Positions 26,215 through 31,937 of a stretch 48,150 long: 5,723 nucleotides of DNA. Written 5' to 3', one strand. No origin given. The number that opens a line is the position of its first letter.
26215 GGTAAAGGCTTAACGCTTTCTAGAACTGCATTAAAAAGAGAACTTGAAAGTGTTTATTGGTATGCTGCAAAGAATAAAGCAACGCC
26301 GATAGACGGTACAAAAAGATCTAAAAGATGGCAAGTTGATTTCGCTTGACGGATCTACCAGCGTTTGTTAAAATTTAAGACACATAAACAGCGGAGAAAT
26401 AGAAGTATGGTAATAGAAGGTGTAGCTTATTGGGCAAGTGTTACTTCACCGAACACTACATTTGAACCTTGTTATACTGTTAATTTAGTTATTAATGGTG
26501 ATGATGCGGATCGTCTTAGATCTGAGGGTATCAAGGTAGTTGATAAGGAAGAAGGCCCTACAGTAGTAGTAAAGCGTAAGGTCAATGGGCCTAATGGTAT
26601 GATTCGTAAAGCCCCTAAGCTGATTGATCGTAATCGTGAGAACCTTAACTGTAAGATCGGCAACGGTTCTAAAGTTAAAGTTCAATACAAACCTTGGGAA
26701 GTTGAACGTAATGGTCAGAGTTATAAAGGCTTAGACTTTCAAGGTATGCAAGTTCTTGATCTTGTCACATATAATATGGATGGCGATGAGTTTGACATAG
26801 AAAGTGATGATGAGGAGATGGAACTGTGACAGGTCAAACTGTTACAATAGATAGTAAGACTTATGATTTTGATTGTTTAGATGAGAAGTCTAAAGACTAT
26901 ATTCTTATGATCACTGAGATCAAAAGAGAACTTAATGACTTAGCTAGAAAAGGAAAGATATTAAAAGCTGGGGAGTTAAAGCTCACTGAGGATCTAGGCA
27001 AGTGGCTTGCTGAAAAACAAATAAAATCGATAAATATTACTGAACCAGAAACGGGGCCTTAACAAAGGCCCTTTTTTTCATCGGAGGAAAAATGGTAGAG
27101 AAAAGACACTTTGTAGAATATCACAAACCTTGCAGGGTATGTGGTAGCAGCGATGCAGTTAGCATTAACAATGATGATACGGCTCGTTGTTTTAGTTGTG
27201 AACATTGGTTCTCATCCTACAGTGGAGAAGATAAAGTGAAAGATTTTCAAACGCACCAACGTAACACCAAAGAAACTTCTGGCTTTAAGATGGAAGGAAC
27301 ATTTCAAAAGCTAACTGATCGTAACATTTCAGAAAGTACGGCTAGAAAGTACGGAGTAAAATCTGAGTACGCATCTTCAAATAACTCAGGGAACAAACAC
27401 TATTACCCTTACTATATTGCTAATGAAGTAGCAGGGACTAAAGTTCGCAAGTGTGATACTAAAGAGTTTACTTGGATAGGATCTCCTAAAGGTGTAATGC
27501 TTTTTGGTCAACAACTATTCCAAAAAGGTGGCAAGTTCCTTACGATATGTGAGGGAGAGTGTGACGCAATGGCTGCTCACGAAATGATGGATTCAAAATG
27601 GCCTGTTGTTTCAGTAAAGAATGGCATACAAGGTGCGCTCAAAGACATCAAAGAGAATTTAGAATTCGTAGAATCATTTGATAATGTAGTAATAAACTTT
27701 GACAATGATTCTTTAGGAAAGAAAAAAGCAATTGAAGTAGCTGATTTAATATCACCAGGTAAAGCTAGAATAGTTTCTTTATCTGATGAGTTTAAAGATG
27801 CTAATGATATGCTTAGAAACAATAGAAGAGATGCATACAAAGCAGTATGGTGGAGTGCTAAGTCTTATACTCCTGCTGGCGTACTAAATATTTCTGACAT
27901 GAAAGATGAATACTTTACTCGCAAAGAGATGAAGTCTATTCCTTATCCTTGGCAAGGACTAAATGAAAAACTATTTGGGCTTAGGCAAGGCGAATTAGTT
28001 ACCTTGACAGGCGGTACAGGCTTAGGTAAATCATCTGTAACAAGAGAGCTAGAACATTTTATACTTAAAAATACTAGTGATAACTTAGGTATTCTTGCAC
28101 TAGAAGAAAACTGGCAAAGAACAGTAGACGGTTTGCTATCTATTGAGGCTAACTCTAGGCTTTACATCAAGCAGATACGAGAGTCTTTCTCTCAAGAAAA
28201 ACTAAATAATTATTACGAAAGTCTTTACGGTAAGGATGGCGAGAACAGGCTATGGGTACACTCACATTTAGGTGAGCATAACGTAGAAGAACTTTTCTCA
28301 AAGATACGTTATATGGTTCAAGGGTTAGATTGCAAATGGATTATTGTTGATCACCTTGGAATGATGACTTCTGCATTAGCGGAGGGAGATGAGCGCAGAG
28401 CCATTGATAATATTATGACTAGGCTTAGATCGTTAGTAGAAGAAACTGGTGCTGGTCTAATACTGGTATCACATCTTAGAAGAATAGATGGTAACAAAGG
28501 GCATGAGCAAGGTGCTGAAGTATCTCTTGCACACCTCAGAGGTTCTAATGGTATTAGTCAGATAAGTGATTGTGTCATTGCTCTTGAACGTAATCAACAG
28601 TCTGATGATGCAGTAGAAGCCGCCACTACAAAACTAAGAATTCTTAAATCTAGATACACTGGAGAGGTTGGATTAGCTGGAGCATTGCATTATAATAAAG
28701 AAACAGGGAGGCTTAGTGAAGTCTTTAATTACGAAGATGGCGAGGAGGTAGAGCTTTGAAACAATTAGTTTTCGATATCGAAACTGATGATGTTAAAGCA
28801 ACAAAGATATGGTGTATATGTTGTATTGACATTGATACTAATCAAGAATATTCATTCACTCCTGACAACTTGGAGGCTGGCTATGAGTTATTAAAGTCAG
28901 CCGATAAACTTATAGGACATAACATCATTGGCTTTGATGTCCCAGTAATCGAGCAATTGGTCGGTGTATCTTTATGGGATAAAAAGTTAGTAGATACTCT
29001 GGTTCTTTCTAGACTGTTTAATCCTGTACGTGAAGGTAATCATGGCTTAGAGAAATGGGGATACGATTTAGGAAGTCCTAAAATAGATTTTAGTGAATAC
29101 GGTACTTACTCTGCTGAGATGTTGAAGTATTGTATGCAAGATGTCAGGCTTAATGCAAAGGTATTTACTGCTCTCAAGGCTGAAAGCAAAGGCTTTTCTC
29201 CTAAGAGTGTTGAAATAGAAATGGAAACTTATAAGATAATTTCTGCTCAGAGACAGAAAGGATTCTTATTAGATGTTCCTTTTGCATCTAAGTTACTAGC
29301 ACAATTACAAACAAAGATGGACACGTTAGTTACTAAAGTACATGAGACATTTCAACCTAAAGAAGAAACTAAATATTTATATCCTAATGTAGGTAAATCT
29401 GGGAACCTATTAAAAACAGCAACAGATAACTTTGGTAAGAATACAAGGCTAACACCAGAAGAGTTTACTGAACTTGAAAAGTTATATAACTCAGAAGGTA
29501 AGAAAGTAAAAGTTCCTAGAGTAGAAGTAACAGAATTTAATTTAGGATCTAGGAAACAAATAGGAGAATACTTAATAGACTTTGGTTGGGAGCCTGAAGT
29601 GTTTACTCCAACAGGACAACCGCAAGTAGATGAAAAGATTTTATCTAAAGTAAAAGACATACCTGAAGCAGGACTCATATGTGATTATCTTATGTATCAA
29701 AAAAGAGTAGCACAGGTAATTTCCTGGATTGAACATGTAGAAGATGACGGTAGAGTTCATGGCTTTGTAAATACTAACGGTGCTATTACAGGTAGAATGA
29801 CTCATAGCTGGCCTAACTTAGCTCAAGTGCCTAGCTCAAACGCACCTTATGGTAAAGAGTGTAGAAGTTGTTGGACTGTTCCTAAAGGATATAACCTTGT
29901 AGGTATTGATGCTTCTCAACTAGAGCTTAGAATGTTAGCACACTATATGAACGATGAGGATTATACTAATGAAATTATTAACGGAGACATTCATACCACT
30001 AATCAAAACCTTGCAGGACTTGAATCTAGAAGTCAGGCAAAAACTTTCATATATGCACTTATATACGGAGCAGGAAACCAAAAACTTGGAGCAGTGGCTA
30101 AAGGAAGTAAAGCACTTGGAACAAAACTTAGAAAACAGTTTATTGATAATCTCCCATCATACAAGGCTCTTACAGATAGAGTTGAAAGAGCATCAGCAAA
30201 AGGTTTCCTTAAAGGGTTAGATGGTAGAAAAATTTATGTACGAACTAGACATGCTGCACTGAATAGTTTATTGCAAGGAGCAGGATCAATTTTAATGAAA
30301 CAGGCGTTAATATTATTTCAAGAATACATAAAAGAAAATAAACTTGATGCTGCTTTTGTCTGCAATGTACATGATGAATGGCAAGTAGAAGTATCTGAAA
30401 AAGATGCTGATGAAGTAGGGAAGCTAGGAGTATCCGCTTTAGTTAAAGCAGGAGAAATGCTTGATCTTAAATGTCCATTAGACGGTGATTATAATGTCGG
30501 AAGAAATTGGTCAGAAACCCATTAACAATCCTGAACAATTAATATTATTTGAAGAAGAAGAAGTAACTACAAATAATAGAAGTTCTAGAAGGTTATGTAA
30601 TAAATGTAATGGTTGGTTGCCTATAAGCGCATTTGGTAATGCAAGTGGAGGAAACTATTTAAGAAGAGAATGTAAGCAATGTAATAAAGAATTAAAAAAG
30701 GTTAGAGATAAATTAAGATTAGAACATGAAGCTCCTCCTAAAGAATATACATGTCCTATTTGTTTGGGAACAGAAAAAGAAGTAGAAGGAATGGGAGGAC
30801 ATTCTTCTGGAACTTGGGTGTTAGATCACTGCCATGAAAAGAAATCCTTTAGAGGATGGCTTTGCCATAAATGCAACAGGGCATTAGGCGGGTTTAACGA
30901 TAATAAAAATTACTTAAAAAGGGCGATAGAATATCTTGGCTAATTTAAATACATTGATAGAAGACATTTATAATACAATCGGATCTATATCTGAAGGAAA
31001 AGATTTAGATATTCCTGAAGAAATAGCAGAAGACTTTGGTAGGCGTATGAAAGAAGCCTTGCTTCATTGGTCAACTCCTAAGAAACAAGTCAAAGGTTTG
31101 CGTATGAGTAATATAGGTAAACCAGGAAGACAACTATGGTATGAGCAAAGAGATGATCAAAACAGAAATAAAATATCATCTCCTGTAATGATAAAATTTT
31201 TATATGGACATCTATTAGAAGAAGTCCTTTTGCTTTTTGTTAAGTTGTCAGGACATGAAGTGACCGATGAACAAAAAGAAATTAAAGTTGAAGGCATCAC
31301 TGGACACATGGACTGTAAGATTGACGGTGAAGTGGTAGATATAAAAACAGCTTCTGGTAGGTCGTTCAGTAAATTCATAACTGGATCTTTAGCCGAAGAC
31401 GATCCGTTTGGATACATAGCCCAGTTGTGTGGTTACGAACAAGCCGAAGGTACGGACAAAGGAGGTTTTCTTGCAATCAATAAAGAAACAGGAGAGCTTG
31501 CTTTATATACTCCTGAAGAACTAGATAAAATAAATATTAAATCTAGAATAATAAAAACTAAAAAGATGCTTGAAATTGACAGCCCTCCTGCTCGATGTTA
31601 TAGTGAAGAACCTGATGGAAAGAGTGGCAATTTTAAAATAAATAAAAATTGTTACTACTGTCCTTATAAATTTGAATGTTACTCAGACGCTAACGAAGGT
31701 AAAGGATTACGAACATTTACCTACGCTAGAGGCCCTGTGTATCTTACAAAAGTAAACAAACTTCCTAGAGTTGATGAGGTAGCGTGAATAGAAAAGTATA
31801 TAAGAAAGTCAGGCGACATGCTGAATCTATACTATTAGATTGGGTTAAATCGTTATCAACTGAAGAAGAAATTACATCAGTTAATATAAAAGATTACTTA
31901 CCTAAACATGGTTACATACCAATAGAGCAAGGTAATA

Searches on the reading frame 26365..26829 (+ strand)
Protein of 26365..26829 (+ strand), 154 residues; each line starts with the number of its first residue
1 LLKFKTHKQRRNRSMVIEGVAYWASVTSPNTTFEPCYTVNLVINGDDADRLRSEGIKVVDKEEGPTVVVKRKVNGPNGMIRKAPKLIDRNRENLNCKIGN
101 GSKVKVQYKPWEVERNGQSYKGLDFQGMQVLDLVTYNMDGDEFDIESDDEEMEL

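Call 42: search_protein_families(library=phrogs, proteins=[window:26365-26829:+], max_evalue=0.001)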
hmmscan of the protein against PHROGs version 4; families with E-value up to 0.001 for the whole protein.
window:26365-26829:+ (154 aa): 1 family
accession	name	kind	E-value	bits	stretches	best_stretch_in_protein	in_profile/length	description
phrog_112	-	DNA, RNA and nucleotide metabolism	1.4e-07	32.5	1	42-151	53-199/265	Gp2.5-like ssDNA binding protein and ssDNA annealing protein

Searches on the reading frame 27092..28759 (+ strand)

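Call 42: search_protein_families(library=phrogs, proteins=[window:27092-28759:+], max_evalue=0.001)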
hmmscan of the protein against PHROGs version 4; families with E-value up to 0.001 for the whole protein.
window:27092-28759:+ (555 aa): 11 families
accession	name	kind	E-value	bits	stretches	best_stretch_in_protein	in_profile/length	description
phrog_239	-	DNA, RNA and nucleotide metabolism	1e-168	564.8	1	9-550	40-605/801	DNA primase/helicase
phrog_19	-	DNA, RNA and nucleotide metabolism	3.5e-30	106.4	1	267-549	315-586/621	DnaB-like replicative helicase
phrog_243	-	DNA, RNA and nucleotide metabolism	1.9e-14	54.3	1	280-522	15-243/273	DnaB-like replicative helicase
phrog_5482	-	unknown function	4.4e-11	43.1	1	286-542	36-297/341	-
phrog_47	-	DNA, RNA and nucleotide metabolism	9.4e-08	32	1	10-249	51-330/947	DNA primase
phrog_906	-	DNA, RNA and nucleotide metabolism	2.6e-06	27.5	1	379-505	589-703/872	DNA polymerase/primase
phrog_849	-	DNA, RNA and nucleotide metabolism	3.6e-06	27.2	1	136-252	227-339/435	DNA primase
phrog_510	-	DNA, RNA and nucleotide metabolism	6.9e-06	26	0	136-249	237-353/667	DNA primase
phrog_11530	-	unknown function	6.7e-05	23.8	1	396-529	14-144/184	-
phrog_3123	-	unknown function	0.00038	20.1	1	404-513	448-551/583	-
phrog_6357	-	unknown function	0.00072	19.9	0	415-509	122-198/321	-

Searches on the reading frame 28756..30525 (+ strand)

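Call 42: search_protein_families(library=phrogs, proteins=[window:28756-30525:+], max_evalue=0.001)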
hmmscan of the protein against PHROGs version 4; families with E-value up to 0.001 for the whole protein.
window:28756-30525:+ (589 aa): 16 families
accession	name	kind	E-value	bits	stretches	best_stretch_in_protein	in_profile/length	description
phrog_17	-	DNA, RNA and nucleotide metabolism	6.9e-146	489.2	1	1-588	670-1233/1445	DNA polymerase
phrog_15971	-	DNA, RNA and nucleotide metabolism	4.6e-96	323.2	1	151-589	3-376/376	DNA polymerase I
phrog_6375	-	DNA, RNA and nucleotide metabolism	1.9e-25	91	1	437-589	2-204/204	DNA polymerase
phrog_8888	-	DNA, RNA and nucleotide metabolism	5.7e-19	70.2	1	370-549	2-195/295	DNA polymerase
phrog_24147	-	DNA, RNA and nucleotide metabolism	5.9e-18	65.9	1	499-589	3-93/93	DNA polymerase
phrog_403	-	DNA, RNA and nucleotide metabolism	6.3e-16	59.2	1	37-141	129-247/321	DNA polymerase exonuclease subunit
phrog_2573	-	DNA, RNA and nucleotide metabolism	3.1e-11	44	1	377-560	15-243/336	DNA polymerase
phrog_23226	-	DNA, RNA and nucleotide metabolism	2.3e-09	37.3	1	248-412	200-373/611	DNA polymerase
phrog_5995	-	DNA, RNA and nucleotide metabolism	1.6e-08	35.4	1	500-587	82-177/236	DNA polymerase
phrog_10285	-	DNA, RNA and nucleotide metabolism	3.4e-07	30.6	0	354-408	31-83/321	DNA polymerase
phrog_16667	-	DNA, RNA and nucleotide metabolism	3.5e-07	31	1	462-535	19-95/229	DNA polymerase I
phrog_12241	-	DNA, RNA and nucleotide metabolism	4.3e-07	30.2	1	153-359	316-494/502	DNA polymerase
phrog_192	-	DNA, RNA and nucleotide metabolism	1.4e-05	25.6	1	44-109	183-248/397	DNA polymerase exonuclease subunit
phrog_38876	-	DNA, RNA and nucleotide metabolism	3.2e-05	25.3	1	95-150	44-102/111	DNA polymerase exonuclease subunit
phrog_9556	-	DNA, RNA and nucleotide metabolism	0.00027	21.1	0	309-357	390-438/441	DNA polymerase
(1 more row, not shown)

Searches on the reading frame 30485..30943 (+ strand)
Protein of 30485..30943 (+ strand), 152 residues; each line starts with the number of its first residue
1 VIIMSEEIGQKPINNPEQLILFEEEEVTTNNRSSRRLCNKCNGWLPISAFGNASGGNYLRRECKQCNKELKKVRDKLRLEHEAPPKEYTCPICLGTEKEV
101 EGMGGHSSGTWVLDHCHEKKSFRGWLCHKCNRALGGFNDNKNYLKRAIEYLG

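Call 42: search_protein_families(library=phrogs, proteins=[window:30485-30943:+], max_evalue=0.001)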
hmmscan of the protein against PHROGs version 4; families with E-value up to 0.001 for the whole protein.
window:30485-30943:+ (152 aa): 7 families
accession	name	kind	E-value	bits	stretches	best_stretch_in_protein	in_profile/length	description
phrog_2633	-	DNA, RNA and nucleotide metabolism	3.7e-25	89.7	1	26-151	4-136/142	endonuclease VII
phrog_2914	-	DNA, RNA and nucleotide metabolism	1.5e-13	51.9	1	87-152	95-153/190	endonuclease VII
phrog_307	-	DNA, RNA and nucleotide metabolism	1.5e-12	49.2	1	114-151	139-176/334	endonuclease VII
phrog_1035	-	DNA, RNA and nucleotide metabolism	1.6e-07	32.5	1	28-150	56-226/271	endonuclease VII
phrog_423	-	DNA, RNA and nucleotide metabolism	2.9e-06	28.3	1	68-140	9-70/159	endonuclease VII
phrog_17507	-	DNA, RNA and nucleotide metabolism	2.3e-05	25.2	1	113-151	1-40/65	endonuclease VII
phrog_5558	-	moron, auxiliary metabolic gene and host takeover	0.00082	20.6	1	33-91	6-69/130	Lar-like restriction alleviation protein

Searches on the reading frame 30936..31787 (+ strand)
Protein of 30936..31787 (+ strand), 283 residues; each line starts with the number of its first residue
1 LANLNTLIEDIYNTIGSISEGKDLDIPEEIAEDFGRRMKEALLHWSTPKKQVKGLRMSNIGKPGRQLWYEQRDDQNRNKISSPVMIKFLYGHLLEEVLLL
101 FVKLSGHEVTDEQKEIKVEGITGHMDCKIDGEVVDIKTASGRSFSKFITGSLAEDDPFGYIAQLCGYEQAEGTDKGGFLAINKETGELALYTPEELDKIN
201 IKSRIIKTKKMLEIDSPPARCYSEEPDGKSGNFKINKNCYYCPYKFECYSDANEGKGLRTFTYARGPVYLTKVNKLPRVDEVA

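Call 42: search_protein_families(library=phrogs, proteins=[window:30936-31787:+], max_evalue=0.001)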
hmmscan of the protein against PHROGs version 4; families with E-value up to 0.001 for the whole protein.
window:30936-31787:+ (283 aa): 2 families
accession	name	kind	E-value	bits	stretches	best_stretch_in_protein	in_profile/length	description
phrog_1990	-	DNA, RNA and nucleotide metabolism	1.4e-50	173.4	1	23-281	6-273/290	Cas4-domain exonuclease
phrog_1706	-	DNA, RNA and nucleotide metabolism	7e-12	46.4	1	28-256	18-250/293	CRISPR/Cas system associated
